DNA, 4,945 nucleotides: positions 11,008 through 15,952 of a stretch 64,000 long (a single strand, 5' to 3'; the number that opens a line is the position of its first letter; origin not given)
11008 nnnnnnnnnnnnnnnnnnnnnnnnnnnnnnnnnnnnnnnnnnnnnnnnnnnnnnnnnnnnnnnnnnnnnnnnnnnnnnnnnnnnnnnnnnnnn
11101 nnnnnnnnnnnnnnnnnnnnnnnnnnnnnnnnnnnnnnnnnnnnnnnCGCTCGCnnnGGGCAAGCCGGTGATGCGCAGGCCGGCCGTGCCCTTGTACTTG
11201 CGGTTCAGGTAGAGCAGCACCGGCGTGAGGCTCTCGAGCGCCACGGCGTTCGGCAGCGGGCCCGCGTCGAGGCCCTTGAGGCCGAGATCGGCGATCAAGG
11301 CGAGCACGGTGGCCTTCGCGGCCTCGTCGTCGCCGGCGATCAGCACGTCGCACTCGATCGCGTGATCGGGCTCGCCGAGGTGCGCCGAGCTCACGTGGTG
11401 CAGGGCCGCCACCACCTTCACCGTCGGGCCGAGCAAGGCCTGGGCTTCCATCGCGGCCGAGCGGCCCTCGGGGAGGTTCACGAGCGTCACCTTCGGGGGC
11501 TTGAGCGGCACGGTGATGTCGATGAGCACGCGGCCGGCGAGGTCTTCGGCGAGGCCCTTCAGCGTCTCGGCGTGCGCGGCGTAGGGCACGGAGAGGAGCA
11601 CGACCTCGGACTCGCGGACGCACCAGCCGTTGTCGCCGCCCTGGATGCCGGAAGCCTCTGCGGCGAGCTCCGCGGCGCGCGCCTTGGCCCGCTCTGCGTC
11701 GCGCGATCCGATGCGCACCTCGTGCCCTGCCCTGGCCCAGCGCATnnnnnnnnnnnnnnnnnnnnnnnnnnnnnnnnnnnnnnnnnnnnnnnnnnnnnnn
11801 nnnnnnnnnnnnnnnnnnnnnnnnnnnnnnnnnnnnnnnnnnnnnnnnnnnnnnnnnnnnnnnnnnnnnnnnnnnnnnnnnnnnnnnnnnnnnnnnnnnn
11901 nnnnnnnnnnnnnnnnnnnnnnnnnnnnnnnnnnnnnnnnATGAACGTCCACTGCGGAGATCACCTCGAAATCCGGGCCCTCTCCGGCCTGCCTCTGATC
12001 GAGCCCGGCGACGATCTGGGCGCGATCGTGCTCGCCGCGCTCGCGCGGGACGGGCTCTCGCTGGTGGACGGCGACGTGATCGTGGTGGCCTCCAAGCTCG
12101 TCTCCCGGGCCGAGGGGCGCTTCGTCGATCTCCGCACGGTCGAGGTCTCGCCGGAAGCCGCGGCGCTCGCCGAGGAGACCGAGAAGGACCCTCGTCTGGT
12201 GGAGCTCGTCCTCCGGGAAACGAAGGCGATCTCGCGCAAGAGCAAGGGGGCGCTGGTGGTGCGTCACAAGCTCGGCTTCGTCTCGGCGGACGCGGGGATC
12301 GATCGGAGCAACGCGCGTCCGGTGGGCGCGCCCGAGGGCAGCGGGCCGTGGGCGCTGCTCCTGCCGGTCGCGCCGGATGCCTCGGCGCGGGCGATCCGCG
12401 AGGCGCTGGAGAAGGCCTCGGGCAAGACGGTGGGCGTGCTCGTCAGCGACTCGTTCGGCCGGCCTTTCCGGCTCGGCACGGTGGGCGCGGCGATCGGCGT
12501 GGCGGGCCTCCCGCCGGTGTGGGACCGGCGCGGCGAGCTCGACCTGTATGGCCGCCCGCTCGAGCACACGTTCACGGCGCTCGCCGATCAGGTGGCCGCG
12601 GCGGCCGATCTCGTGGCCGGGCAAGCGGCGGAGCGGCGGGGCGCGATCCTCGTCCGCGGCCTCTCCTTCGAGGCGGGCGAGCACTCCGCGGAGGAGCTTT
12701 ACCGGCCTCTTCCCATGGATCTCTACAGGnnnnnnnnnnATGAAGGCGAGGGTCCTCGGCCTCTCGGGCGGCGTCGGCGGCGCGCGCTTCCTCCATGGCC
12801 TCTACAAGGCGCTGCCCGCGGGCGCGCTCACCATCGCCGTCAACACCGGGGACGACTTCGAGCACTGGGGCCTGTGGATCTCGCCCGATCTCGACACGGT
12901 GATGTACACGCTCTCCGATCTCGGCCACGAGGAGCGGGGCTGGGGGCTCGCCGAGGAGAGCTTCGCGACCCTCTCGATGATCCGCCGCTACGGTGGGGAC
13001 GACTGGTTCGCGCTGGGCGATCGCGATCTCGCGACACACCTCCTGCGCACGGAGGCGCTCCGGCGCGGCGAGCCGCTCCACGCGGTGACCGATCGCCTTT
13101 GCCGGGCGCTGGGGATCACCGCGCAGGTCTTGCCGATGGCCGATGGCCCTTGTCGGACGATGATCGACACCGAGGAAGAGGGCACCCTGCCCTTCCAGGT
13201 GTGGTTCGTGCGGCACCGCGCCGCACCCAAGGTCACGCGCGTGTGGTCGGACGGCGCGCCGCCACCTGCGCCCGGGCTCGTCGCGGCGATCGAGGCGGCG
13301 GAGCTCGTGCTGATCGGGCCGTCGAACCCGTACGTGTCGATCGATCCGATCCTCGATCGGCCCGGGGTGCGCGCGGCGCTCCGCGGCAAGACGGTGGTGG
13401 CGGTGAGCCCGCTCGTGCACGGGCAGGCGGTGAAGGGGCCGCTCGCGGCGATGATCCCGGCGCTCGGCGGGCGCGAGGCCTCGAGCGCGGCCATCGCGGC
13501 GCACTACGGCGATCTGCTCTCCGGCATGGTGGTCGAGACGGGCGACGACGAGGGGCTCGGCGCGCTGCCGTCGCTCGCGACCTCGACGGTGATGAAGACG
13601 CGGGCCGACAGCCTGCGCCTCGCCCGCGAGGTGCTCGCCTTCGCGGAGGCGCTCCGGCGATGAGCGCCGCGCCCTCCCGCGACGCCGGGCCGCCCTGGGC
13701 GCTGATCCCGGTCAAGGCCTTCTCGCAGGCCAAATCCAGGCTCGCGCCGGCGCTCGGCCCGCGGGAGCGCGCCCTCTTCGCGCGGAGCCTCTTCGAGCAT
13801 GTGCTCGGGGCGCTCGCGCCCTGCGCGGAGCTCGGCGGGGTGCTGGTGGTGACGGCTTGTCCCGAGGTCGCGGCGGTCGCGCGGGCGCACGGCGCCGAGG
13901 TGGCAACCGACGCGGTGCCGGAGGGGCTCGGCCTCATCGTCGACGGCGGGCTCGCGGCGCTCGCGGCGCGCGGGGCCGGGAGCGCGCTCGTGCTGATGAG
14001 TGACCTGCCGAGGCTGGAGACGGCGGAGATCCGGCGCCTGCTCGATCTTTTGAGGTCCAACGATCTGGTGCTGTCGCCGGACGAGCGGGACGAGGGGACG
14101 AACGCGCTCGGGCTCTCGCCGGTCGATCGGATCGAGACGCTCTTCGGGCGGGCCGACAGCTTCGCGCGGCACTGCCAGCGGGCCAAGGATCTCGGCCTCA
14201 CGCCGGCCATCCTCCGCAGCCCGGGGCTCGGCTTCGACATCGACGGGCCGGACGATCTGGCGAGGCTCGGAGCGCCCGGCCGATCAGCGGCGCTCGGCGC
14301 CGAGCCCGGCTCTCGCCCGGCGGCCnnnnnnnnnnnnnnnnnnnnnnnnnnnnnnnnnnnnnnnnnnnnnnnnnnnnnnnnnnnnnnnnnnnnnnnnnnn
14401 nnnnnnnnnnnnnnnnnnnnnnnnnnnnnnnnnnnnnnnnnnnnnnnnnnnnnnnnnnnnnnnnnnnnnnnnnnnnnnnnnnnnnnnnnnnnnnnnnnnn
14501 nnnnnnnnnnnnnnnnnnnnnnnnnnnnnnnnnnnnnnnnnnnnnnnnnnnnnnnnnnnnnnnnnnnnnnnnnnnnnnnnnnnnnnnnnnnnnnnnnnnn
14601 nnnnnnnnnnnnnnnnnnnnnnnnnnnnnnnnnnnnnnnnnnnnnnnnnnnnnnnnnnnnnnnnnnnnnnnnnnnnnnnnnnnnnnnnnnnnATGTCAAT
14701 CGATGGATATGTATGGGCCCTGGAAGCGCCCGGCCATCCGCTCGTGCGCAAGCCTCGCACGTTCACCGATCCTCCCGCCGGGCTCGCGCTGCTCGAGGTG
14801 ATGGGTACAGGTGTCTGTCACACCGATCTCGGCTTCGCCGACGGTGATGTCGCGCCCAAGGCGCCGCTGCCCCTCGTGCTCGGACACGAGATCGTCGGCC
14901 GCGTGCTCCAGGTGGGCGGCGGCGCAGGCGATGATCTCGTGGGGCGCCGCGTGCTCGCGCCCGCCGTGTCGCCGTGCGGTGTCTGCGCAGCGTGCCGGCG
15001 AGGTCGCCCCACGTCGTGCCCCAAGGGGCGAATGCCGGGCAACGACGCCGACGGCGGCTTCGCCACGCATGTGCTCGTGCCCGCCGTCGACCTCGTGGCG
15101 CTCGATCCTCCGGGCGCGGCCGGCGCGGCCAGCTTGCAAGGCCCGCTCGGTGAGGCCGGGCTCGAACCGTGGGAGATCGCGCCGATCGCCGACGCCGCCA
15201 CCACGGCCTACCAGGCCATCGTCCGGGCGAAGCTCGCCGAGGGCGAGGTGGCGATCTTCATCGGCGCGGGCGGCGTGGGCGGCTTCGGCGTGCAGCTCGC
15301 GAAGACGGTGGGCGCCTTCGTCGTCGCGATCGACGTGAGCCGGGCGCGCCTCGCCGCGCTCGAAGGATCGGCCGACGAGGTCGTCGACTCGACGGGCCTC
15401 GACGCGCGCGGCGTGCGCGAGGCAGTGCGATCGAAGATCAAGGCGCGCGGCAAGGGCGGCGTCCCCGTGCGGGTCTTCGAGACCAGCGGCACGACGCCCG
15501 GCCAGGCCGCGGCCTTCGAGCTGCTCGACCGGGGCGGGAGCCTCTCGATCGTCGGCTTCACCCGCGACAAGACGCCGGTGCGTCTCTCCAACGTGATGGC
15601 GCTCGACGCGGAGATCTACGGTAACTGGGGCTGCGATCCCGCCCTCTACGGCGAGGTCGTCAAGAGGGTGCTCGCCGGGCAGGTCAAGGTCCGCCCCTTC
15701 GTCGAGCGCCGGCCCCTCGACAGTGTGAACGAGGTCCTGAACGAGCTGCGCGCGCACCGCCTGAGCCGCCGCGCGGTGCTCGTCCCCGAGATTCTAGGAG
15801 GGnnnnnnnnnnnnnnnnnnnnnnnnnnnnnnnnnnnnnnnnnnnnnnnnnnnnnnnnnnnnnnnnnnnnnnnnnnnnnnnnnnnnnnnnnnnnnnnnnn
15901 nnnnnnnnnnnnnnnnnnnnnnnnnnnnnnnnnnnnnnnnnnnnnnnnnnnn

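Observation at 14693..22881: Complete anaerobic benzoyl-CoA ring-reduction module (had-oah-dch-bcrCBAD) in an otherwise aerobic-myxobacterium-like context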

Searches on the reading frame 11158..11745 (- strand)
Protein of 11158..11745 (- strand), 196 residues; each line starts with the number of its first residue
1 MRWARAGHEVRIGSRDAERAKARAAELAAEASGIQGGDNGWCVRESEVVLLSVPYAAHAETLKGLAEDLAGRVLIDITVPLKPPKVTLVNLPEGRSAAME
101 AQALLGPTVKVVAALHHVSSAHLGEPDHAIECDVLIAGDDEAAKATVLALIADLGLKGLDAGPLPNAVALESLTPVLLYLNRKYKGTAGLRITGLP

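Call 12: search_protein_families(library=pfam, proteins=[window:11158-11745:-], max_evalue=0.001)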
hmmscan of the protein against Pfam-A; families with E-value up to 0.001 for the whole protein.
window:11158-11745:- (196 aa): 1 family
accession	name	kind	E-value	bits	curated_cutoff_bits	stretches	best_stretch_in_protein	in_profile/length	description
PF03807.23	F420_oxidored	-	1.8e-12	48.1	21.6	1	2-80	17-94/94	NADP oxidoreductase coenzyme F420-dependent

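Call 13: search_protein_families(library=ncbifam, proteins=[window:11158-11745:-], max_evalue=0.00001)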
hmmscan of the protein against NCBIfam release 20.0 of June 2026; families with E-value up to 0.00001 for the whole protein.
window:11158-11745:- (196 aa): 1 family
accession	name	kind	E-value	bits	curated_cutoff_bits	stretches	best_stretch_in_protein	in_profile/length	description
TIGR01915.1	npdG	equivalog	3.5e-44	151.4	149.8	1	1-192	18-220/220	NADPH-dependent F420 reductase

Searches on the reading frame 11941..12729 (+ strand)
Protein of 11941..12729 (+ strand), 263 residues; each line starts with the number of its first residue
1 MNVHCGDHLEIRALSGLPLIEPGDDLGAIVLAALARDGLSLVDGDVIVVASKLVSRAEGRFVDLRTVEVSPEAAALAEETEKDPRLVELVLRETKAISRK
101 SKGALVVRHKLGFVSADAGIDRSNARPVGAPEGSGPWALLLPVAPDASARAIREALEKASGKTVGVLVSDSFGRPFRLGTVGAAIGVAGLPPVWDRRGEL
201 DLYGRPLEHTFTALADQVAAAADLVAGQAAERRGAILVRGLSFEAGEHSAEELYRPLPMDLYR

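Call 12: search_protein_families(library=pfam, proteins=[window:11941-12729:+], max_evalue=0.001)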
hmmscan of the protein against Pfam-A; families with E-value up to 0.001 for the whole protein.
window:11941-12729:+ (263 aa): 1 family
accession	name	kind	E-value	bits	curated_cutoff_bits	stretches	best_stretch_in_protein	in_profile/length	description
PF01996.21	F420_ligase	-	2.1e-71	240.3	25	1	17-240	4-218/218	F420-0:Gamma-glutamyl ligase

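Call 13: search_protein_families(library=ncbifam, proteins=[window:11941-12729:+], max_evalue=0.00001)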
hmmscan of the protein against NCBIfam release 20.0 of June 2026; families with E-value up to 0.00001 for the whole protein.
window:11941-12729:+ (263 aa): 4 families
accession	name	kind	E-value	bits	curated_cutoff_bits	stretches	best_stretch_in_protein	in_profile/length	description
TIGR01916.1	F420_cofE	equivalog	2e-74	250.1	180.65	1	10-263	2-244/244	coenzyme F420-0:L-glutamate ligase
NF009809.0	PRK13293.1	equivalog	2.8e-69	233.3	274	1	9-263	3-244/253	coenzyme F420-0:L-glutamate ligase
NF009810.0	PRK13294.1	equivalog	1.8e-53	182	304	1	6-263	10-243/449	coenzyme F420-0:L-glutamate ligase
TIGR04132.1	intra_fol_E_lig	hypoth_equivalog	7.6e-19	68.1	350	1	21-235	12-197/241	putative folate metabolism gamma-glutamate ligase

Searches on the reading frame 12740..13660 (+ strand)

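Call 12: search_protein_families(library=pfam, proteins=[window:12740-13660:+], max_evalue=0.001)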
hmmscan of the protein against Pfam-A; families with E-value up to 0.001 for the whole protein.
window:12740-13660:+ (307 aa): 1 family
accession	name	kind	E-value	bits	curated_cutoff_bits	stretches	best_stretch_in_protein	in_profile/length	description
PF01933.23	CofD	-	7.2e-43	147.3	30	1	8-267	4-251/290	2-phospho-L-lactate transferase CofD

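Call 13: search_protein_families(library=ncbifam, proteins=[window:12740-13660:+], max_evalue=0.00001)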
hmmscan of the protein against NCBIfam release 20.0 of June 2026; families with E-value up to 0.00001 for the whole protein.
window:12740-13660:+ (307 aa): 2 families
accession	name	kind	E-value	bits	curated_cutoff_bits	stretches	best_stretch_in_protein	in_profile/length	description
TIGR01819.1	F420_cofD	equivalog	1.6e-85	286.7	257.45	1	8-299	4-300/301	2-phospho-L-lactate transferase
TIGR01826.1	CofD_related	subfamily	1.5e-06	27.9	196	1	109-217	97-203/310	uridine diphosphate-N-acetylglucosamine-binding protein YvcK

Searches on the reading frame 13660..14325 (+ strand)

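Call 12: search_protein_families(library=pfam, proteins=[window:13660-14325:+], max_evalue=0.001)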
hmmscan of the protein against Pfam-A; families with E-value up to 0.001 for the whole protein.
window:13660-14325:+ (222 aa): 3 families
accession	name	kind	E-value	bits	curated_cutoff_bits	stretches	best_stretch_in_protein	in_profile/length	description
PF01983.22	CofC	-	1.1e-21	77.4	22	1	14-203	3-182/217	Guanylyl transferase CofC like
PF12804.13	NTP_transf_3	-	1.8e-10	41.7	27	1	42-150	24-131/160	MobA-like NTP transferase domain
PF09837.15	DUF2064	-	0.00028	21.1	25.8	1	88-154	42-107/120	Uncharacterized protein conserved in bacteria (DUF2064)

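Call 13: search_protein_families(library=ncbifam, proteins=[window:13660-14325:+], max_evalue=0.00001)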
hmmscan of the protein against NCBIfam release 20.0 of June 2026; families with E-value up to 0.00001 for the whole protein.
window:13660-14325:+ (222 aa): 2 families
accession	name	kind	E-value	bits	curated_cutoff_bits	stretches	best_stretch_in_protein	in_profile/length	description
TIGR03552.1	F420_cofC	equivalog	1.1e-43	149.1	105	1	14-207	2-191/196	2-phospho-L-lactate guanylyltransferase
TIGR04282.1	glyco_like_cofC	hypoth_equivalog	1.2e-13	51.2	134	1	21-200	10-189/189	TIGR04282 family arsenosugar biosynthesis glycosyltransferase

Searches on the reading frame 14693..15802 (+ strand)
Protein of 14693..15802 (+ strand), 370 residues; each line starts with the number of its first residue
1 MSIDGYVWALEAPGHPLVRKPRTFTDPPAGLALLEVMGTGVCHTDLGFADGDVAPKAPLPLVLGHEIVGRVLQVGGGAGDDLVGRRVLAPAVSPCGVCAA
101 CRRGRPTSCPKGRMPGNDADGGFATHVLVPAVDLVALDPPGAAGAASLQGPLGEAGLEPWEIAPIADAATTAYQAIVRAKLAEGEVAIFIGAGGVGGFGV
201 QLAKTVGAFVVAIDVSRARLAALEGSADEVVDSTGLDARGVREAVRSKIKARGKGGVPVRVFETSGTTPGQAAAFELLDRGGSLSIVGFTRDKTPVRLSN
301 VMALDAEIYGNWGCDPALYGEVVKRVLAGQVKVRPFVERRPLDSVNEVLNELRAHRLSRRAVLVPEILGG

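Call 4: search_protein_families(library=ncbifam, proteins=[window:14693-15802:+], max_evalue=0.00001)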
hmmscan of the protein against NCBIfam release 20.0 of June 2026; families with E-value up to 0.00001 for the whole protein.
window:14693-15802:+ (370 aa): 19 families
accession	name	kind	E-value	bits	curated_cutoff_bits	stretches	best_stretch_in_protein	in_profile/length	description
TIGR03201.1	dearomat_had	equivalog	6.2e-104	347.8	338.65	1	8-365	2-349/349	6-hydroxycyclohex-1-ene-1-carbonyl-CoA dehydrogenase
NF041097.1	keto_inos_dh_IolM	equivalog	1.5e-33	116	450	1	33-356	57-381/389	scyllo-inosose 3-dehydrogenase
NF006940.0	PRK09422.1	equivalog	2.2e-33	115.6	344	1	30-363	25-333/338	alcohol dehydrogenase AdhP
NF010344.0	PRK13771.1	subfamily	9.9e-29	100.3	349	1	28-360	24-328/334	putative alcohol dehydrogenase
NF003808.0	PRK05396.1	equivalog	1.3e-28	99.9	380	1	33-313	29-288/341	L-threonine 3-dehydrogenase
NF047908.1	AldhRedAhr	equivalog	3.6e-26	91.8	470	1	35-363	34-333/335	NADPH-dependent aldehyde reductase Ahr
TIGR02822.1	adh_fam_2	subfamily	3.9e-26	91.9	283.5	1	16-364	14-329/329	zinc-binding alcohol dehydrogenase family protein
TIGR00692.1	tdh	equivalog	1.4e-24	86.8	458.35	1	33-355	27-331/340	L-threonine 3-dehydrogenase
NF041172.1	AcrlCoa_red_Thmprot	equivalog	1.2e-23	83.6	500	1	30-355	26-324/334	acryloyl-CoA reductase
TIGR03451.1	mycoS_dep_FDH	equivalog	8.1e-22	77.5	512.9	1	25-362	22-356/358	S-(hydroxymethyl)mycothiol dehydrogenase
NF007489.0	PRK10083.1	equivalog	3e-19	69.2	376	1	20-235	15-215/339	Zn-dependent oxidoreductase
TIGR03366.1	HpnZ_proposed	hypoth_equivalog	1.2e-18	67.4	328.1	1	29-298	5-263/315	putative phosphonate catabolism associated alcohol dehydrogenase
TIGR03989.1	Rxyl_3153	subfamily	3.3e-18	66.1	440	1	24-113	21-109/370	NDMA-dependent alcohol dehydrogenase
TIGR02818.1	adh_III_F_hyde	equivalog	2.7e-16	59.6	543.95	1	12-111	9-107/368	S-(hydroxymethyl)glutathione dehydrogenase/class III alcohol dehydrogenase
NF007642.0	PRK10309.1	equivalog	4.4e-15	55.7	550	1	35-247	31-226/347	galactitol-1-phosphate 5-dehydrogenase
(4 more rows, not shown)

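Call 5: search_protein_families(library=pfam, proteins=[window:14693-15802:+], max_evalue=0.001)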
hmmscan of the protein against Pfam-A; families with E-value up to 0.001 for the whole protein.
window:14693-15802:+ (370 aa): 2 families
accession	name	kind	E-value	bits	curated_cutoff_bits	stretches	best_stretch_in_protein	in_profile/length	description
PF08240.17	ADH_N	-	2e-22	79.9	23.5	1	30-137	3-102/104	Alcohol dehydrogenase GroES-like domain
PF00107.32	ADH_zinc_N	-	1.4e-16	61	31.8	1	194-325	1-126/129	Zinc-binding dehydrogenase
